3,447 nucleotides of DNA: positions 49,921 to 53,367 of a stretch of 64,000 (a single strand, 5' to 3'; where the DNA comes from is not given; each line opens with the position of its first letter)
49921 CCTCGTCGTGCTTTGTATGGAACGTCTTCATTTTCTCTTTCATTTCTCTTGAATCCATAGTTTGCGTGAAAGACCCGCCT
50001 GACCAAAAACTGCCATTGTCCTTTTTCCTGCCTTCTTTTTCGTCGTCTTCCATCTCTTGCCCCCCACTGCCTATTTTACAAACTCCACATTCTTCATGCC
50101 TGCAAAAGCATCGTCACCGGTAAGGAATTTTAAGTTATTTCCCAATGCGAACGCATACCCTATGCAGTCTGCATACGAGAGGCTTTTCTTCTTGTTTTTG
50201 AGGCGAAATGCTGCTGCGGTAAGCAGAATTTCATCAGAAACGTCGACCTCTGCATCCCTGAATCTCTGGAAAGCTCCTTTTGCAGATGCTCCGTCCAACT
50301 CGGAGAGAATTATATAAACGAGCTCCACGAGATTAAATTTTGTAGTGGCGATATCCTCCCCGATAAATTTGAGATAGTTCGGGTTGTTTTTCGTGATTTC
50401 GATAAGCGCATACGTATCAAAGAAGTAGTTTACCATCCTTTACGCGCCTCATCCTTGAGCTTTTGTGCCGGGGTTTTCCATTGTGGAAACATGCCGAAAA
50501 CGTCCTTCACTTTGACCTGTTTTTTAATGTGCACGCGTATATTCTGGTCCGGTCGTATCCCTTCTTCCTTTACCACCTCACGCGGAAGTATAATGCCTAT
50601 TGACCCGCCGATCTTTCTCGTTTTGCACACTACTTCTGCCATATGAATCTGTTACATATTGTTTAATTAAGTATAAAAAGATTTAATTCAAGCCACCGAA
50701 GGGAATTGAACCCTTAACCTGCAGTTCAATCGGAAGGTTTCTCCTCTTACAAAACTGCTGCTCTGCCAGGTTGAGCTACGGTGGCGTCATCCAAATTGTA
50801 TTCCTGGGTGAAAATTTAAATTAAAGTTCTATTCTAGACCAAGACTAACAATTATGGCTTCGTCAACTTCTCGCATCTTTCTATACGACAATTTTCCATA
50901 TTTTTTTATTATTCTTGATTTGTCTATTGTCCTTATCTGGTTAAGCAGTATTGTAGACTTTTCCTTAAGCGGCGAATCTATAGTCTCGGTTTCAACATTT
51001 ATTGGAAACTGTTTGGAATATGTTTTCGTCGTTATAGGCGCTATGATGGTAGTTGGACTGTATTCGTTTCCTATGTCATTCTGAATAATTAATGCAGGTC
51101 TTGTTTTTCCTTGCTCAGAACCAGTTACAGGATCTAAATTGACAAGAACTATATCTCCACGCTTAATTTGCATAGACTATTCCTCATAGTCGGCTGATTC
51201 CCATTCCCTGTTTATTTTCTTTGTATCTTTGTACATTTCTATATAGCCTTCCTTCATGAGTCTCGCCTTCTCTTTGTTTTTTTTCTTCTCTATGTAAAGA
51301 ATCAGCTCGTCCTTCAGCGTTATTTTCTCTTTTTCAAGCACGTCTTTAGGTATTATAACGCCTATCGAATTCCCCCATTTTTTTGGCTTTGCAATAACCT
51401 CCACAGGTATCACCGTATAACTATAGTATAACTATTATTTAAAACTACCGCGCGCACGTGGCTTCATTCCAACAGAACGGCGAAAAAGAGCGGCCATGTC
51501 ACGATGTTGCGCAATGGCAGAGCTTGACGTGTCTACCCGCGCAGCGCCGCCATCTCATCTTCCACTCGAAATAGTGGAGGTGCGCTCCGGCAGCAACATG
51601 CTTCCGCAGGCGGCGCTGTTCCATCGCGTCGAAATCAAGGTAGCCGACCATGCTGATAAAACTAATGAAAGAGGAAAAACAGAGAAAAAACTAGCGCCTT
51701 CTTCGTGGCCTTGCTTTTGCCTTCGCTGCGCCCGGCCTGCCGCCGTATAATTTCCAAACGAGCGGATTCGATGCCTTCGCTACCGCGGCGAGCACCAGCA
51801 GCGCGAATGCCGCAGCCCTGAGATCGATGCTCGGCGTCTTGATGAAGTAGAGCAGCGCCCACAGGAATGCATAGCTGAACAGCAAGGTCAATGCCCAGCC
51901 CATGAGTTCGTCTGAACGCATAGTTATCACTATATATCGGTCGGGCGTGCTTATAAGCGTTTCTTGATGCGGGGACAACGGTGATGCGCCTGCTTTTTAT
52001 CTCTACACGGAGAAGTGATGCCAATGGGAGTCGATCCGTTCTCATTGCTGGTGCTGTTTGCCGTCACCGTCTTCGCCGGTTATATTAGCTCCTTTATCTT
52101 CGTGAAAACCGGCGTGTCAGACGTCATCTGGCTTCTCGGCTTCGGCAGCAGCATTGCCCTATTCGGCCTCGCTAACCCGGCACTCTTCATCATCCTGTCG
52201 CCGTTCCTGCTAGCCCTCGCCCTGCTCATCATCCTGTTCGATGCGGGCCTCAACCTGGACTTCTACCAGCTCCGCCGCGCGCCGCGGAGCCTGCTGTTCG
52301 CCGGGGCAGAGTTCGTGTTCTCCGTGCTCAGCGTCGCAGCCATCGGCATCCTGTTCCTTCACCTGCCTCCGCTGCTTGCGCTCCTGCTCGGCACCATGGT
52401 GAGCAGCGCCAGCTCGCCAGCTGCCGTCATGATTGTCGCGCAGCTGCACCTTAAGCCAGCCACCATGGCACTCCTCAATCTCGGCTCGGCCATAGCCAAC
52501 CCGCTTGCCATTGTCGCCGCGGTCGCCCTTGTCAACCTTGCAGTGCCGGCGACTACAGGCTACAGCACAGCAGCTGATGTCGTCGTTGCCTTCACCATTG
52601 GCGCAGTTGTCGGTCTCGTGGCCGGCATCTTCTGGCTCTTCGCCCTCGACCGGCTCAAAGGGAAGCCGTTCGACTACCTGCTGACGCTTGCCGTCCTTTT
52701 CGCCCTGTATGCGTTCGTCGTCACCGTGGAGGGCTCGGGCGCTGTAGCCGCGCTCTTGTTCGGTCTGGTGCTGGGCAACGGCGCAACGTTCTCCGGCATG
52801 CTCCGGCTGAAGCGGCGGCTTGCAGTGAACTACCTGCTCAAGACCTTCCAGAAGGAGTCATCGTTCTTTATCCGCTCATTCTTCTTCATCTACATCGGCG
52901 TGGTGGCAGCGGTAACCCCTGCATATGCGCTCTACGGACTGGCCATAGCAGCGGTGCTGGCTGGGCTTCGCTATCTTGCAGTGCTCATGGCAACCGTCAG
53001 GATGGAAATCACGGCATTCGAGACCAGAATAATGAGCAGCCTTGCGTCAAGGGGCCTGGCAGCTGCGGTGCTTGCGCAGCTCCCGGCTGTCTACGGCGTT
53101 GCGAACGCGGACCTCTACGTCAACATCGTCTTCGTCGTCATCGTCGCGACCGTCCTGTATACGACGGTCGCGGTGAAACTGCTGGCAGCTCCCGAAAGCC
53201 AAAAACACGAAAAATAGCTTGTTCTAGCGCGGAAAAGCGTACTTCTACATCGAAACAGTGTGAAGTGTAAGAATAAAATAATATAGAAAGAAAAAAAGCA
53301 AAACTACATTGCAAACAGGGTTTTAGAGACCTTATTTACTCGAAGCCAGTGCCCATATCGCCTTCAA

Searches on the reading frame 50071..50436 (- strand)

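Call 33: search_protein_families(library=pfam, proteins=[window:50071-50436:-], max_evalue=0.001)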
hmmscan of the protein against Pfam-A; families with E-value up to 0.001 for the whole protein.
window:50071-50436:- (121 aa): 1 family
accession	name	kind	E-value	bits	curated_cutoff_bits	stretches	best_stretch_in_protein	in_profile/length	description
PF01850.27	PIN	-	1.8e-10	41.9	23.6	1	4-113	1-116/120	PIN domain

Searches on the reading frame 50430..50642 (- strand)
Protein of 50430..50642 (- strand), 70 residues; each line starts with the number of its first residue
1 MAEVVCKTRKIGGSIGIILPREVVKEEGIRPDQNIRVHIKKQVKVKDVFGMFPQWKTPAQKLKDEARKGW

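Call 33: search_protein_families(library=pfam, proteins=[window:50430-50642:-], max_evalue=0.001)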
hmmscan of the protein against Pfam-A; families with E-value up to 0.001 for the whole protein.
window:50430-50642:- (70 aa): 1 family
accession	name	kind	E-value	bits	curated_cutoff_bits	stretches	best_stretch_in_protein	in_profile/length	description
PF04014.23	MazE_antitoxin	-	0.00059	20.2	24.7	1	8-39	1-32/48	Antidote-toxin recognition MazE, bacterial antitoxin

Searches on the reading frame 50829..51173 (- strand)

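Call 33: search_protein_families(library=pfam, proteins=[window:50829-51173:-], max_evalue=0.001)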
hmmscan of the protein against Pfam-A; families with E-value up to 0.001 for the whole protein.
window:50829-51173:- (114 aa): 1 family
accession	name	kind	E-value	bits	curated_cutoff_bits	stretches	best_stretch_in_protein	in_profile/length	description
PF02452.23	PemK_toxin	-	3.6e-34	117.7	23.1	1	4-110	1-108/109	PemK-like, MazF-like toxin of type II toxin-antitoxin system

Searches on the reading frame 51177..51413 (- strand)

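Call 33: search_protein_families(library=pfam, proteins=[window:51177-51413:-], max_evalue=0.001)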
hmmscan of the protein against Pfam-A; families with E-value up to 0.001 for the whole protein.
window:51177-51413:- (78 aa): 1 family
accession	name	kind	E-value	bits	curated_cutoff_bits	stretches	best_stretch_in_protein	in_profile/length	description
PF04014.23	MazE_antitoxin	-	1.5e-06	28.5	24.7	1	11-43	2-34/48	Antidote-toxin recognition MazE, bacterial antitoxin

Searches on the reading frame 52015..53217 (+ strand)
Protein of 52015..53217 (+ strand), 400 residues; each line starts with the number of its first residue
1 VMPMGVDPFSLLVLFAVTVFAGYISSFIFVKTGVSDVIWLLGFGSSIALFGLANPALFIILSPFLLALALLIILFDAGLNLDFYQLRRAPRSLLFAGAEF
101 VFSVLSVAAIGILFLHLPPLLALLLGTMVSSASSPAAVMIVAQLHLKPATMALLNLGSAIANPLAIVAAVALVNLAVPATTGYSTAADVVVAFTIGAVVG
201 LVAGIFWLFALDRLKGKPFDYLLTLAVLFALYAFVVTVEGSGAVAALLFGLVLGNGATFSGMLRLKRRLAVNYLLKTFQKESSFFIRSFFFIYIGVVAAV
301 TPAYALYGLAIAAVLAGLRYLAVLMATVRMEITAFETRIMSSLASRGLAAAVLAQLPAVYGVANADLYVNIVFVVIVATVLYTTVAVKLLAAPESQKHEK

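Call 4: search_protein_families(library=pfam, proteins=[window:52015-53217:+], max_evalue=0.01)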
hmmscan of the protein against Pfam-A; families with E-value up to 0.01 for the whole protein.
window:52015-53217:+ (400 aa): 1 family
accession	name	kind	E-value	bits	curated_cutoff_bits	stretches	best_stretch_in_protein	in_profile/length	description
PF00999.27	Na_H_Exchanger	-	2.9e-24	86.1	26.2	1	19-388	4-370/375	Sodium/hydrogen exchanger, transmembrane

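Call 60: search_protein_families(library=ncbifam, proteins=[window:52015-53217:+], max_evalue=0.01)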
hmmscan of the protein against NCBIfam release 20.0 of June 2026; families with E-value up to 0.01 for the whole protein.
window:52015-53217:+ (400 aa): 4 families
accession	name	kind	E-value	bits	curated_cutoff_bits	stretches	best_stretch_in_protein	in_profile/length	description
NF003716.0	PRK05326.1-3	equivalog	1.6e-22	79.6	355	1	11-391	7-386/499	potassium/proton antiporter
NF003715.0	PRK05326.1-2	equivalog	6.5e-20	71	309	1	12-391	8-386/595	potassium/proton antiporter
NF003714.0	PRK05326.1-1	equivalog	2.7e-10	39.3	471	1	64-385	62-381/577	potassium/proton antiporter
NF004748.0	PRK06079.1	equivalog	0.0057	15.9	362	1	291-349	142-199/252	enoyl-ACP reductase FabI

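Call 88: search_protein_families(library=padloc, proteins=[window:52015-53217:+], max_evalue=0.001)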
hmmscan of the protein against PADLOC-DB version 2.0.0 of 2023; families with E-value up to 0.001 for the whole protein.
window:52015-53217:+ (400 aa): 0 families
